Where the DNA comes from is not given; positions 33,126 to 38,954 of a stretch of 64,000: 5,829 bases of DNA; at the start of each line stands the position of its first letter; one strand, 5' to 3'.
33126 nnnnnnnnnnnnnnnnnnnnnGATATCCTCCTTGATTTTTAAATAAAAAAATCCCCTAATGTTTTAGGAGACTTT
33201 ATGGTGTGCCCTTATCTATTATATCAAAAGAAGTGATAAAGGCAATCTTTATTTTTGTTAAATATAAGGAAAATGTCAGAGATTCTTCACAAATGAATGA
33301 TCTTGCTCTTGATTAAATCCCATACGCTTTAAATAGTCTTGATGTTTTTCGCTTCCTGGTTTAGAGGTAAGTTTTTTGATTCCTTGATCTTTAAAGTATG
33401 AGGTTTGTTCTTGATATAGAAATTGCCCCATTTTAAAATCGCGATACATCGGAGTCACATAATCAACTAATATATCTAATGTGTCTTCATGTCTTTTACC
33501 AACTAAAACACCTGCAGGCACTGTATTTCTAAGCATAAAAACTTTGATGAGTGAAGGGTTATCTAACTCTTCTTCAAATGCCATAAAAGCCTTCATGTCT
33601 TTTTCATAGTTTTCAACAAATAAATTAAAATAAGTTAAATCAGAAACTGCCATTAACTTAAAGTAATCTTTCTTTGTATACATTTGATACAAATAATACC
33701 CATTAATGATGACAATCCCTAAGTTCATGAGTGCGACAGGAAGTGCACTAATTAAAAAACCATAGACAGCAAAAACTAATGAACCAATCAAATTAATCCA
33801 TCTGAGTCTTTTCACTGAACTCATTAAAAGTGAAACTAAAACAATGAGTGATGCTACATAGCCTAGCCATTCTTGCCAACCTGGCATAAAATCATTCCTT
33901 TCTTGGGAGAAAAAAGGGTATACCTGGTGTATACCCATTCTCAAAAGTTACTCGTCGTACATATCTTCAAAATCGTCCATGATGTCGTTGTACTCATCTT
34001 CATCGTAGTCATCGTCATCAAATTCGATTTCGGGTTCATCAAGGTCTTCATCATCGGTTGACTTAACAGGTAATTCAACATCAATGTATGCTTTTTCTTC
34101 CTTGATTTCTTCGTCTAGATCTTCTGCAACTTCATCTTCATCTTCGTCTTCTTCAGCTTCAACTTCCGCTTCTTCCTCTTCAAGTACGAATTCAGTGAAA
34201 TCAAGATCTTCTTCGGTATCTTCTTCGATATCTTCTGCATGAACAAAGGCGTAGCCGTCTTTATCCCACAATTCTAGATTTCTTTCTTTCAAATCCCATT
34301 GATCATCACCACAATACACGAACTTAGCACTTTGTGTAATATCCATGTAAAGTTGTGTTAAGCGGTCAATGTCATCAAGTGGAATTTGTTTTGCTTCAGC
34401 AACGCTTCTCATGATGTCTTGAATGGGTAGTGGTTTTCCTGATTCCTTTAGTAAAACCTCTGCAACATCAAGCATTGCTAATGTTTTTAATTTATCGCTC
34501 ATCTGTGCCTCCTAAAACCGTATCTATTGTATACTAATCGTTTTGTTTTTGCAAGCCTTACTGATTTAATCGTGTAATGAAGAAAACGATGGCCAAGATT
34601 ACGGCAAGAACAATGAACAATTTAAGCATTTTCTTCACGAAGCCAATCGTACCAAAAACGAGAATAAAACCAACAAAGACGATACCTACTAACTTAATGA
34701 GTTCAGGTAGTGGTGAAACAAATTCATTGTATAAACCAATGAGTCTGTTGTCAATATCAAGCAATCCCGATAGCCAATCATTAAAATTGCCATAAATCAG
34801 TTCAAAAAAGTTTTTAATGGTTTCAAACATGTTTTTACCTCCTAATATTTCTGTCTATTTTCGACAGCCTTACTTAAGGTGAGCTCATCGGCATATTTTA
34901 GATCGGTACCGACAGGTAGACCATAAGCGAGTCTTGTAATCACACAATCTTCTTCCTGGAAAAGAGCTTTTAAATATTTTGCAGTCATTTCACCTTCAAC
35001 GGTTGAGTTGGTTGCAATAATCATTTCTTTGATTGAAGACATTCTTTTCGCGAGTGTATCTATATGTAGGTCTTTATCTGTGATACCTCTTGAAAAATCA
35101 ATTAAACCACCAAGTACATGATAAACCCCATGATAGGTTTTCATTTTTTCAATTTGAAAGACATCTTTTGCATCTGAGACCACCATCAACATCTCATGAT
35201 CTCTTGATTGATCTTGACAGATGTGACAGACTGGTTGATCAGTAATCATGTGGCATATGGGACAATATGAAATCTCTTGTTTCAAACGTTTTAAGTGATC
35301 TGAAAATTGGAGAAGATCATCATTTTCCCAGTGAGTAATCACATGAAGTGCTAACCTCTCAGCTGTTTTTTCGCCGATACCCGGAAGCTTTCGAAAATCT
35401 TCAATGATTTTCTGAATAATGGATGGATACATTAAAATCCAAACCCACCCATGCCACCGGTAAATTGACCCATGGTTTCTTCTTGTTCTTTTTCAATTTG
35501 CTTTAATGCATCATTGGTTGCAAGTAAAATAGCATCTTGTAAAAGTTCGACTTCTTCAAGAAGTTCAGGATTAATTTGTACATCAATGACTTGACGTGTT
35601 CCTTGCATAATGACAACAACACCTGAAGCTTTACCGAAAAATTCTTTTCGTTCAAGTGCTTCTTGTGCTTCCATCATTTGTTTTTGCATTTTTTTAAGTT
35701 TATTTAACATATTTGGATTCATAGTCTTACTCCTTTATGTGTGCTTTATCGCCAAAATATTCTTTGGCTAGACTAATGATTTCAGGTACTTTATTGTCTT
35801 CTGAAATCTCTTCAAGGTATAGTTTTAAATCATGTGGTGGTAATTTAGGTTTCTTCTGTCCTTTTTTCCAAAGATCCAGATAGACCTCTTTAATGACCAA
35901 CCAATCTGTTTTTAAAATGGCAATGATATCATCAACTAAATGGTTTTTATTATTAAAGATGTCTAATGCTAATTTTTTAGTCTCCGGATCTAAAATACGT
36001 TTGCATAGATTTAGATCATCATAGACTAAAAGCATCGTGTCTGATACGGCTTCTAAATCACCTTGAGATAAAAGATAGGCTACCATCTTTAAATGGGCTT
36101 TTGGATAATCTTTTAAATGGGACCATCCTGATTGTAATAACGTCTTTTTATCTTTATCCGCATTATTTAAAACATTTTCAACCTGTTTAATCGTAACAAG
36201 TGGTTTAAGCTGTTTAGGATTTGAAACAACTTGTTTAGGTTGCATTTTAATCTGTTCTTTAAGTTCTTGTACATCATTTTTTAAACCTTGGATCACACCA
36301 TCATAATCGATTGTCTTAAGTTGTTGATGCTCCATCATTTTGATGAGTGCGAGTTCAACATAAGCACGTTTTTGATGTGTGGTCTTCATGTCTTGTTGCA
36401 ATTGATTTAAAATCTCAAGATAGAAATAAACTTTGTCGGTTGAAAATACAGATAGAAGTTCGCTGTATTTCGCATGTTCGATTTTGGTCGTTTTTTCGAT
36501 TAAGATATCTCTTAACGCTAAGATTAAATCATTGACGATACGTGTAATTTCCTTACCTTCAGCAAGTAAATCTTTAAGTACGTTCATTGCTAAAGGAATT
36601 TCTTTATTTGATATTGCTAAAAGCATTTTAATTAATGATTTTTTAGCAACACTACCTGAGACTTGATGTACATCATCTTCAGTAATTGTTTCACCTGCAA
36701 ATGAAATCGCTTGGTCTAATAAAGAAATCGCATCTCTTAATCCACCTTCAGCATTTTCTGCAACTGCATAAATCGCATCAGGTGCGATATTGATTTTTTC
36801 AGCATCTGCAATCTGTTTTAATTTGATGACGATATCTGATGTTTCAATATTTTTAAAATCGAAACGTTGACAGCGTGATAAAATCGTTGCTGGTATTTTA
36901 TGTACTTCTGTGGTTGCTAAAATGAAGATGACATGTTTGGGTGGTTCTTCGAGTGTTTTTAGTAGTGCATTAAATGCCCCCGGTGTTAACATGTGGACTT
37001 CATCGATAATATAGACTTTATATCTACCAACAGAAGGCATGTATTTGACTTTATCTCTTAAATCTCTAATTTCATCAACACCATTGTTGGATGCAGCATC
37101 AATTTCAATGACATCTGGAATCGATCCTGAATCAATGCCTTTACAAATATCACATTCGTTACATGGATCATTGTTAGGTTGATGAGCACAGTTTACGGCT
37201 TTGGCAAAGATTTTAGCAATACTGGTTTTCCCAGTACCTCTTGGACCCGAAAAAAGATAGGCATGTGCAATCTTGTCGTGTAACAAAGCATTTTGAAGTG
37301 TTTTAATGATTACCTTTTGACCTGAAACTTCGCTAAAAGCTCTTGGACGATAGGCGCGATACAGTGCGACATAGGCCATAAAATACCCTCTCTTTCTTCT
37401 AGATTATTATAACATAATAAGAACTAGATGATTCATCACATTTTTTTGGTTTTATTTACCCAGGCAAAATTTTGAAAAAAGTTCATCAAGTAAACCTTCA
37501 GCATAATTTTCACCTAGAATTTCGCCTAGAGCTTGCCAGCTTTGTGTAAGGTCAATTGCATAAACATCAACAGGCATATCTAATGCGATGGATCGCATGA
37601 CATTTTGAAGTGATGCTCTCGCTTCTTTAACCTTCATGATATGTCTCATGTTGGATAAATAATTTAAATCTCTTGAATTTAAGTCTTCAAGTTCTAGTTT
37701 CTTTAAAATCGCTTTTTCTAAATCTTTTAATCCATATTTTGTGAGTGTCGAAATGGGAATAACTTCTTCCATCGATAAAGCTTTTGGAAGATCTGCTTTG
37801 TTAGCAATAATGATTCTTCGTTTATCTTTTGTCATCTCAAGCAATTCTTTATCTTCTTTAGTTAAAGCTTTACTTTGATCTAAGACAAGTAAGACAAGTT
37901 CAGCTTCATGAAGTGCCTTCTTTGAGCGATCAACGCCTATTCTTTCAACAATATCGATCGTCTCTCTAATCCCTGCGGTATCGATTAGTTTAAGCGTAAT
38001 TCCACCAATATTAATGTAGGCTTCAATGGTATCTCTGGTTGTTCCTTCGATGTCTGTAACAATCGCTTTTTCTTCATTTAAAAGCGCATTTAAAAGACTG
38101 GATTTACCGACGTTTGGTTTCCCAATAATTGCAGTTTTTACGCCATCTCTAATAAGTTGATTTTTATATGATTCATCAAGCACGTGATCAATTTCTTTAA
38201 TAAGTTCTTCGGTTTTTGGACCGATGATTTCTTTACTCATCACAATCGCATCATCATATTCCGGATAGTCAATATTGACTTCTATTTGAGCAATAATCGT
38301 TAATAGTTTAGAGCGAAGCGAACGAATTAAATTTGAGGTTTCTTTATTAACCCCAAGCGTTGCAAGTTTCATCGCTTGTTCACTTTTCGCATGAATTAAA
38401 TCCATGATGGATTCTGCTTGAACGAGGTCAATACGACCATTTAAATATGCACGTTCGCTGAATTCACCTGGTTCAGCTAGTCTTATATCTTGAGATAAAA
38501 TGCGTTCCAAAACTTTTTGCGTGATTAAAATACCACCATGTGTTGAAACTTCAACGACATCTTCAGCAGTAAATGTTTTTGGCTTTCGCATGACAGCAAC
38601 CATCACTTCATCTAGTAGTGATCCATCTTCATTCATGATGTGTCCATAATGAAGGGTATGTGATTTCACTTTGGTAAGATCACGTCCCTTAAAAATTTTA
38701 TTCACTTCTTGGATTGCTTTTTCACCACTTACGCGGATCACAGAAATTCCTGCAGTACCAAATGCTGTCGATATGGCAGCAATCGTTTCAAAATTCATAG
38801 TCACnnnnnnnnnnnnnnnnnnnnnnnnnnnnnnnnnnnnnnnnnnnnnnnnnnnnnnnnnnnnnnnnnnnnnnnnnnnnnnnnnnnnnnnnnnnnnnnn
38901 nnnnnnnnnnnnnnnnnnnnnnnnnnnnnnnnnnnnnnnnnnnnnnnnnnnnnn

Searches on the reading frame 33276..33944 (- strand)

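Call 58: search_protein_families(library=pfam, proteins=[window:33276-33944:-], max_evalue=0.00001)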
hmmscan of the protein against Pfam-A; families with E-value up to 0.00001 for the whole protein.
window:33276-33944:- (222 aa): 0 families

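Call 71: search_protein_families(library=pfam, proteins=[window:33276-33944:-], max_evalue=0.01)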
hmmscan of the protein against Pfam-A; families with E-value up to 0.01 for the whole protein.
window:33276-33944:- (222 aa): 1 family
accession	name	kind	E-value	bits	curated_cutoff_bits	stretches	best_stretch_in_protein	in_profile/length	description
PF10688.14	Imp-YgjV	-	1.1e-05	25.7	23.5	1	22-91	89-158/159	Bacterial inner membrane protein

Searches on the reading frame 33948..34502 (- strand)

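Call 58: search_protein_families(library=pfam, proteins=[window:33948-34502:-], max_evalue=0.00001)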
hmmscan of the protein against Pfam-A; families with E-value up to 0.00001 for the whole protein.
window:33948-34502:- (184 aa): 0 families

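Call 71: search_protein_families(library=pfam, proteins=[window:33948-34502:-], max_evalue=0.01)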
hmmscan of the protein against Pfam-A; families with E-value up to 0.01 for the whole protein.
window:33948-34502:- (184 aa): 1 family
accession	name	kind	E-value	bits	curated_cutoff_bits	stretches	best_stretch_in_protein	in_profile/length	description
PF05066.19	HARE-HTH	-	7.1e-05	23.6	25.9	1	10-72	3-69/71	HB1, ASXL, restriction endonuclease HTH domain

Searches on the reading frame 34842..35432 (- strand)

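Call 59: search_protein_families(library=pfam, proteins=[window:34842-35432:-], max_evalue=0.00001)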
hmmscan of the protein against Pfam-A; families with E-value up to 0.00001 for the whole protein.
window:34842-35432:- (196 aa): 5 families
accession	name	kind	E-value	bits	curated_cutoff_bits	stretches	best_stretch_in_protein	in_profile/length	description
PF13662.12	Toprim_4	-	4.7e-20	72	25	1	82-169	3-85/85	Toprim domain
PF01751.28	Toprim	-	1.7e-11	44.5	23.1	1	82-159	2-81/96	Toprim domain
PF21176.3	RecR_HhH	-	5.3e-11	42.6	27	1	6-45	1-39/45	RecR, helix-hairpin-helix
PF21175.2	RecR_C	-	1e-10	41.2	22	1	171-194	1-24/24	RecR, C-terminal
PF02132.21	RecR_ZnF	-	1.4e-07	31.5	22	1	54-74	1-21/21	RecR, Cys4-zinc finger domain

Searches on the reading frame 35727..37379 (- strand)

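Call 59: search_protein_families(library=pfam, proteins=[window:35727-37379:-], max_evalue=0.00001)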
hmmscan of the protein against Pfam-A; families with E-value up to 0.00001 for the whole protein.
window:35727-37379:- (550 aa): 6 families
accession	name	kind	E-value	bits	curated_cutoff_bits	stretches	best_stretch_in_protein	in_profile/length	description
PF13177.12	DNA_pol3_delta2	-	3.4e-51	173.9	27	1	21-178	2-160/161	DNA polymerase III, delta subunit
PF00004.35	AAA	-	6.4e-14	53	21.2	1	42-173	2-126/131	ATPase family associated with various cellular activities (AAA)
PF22608.2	DNAX_ATPase_lid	-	2e-13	50.4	27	1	183-229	2-48/49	DNA polymerase III clamp loader subunit, ATPase lid domain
PF12169.13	DNA_pol3_gamma3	-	3.8e-07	30.4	24.4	1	232-355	1-134/143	DNA polymerase III subunits gamma and tau domain III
PF07728.20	AAA_5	-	8.1e-06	26.3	22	0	42-145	3-92/139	AAA domain (dynein-related subfamily)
PF05496.18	RuvB_N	-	9.5e-06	25.9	27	0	11-72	2-67/159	Holliday junction DNA helicase RuvB P-loop domain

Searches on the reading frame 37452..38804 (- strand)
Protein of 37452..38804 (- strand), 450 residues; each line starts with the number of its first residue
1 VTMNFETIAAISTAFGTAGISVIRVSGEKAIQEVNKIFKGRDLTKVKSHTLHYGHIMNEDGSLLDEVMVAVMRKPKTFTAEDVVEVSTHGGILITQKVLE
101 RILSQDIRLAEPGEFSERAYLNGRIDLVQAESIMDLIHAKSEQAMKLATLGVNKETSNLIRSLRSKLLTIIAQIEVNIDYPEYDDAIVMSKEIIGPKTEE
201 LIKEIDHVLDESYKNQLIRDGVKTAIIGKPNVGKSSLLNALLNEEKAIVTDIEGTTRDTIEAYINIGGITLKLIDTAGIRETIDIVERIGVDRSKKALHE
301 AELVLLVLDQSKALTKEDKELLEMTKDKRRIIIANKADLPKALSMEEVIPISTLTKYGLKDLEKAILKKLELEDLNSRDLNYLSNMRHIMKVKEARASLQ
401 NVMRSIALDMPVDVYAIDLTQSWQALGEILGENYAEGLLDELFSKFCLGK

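Call 59: search_protein_families(library=pfam, proteins=[window:37452-38804:-], max_evalue=0.00001)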
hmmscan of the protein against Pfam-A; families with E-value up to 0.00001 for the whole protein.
window:37452-38804:- (450 aa): 5 families
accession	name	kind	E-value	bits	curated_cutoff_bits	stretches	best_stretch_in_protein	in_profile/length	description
PF12631.12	MnmE_helical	-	4.6e-53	180.9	40.1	1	127-447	1-211/211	MnmE helical domain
PF10396.14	TrmE_N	-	1.8e-41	141.4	29.8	1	7-124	1-117/117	GTP-binding protein TrmE N-terminus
PF01926.29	MMR_HSR1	-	6.7e-29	100.7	21.9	1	224-336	2-113/113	50S ribosome-binding GTPase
PF02421.24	FeoB_N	-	1.2e-08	35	27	1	223-317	2-94/156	Ferrous iron transport protein B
PF00350.29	Dynamin_N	-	7.2e-07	29.8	27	0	225-260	2-36/168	Dynamin family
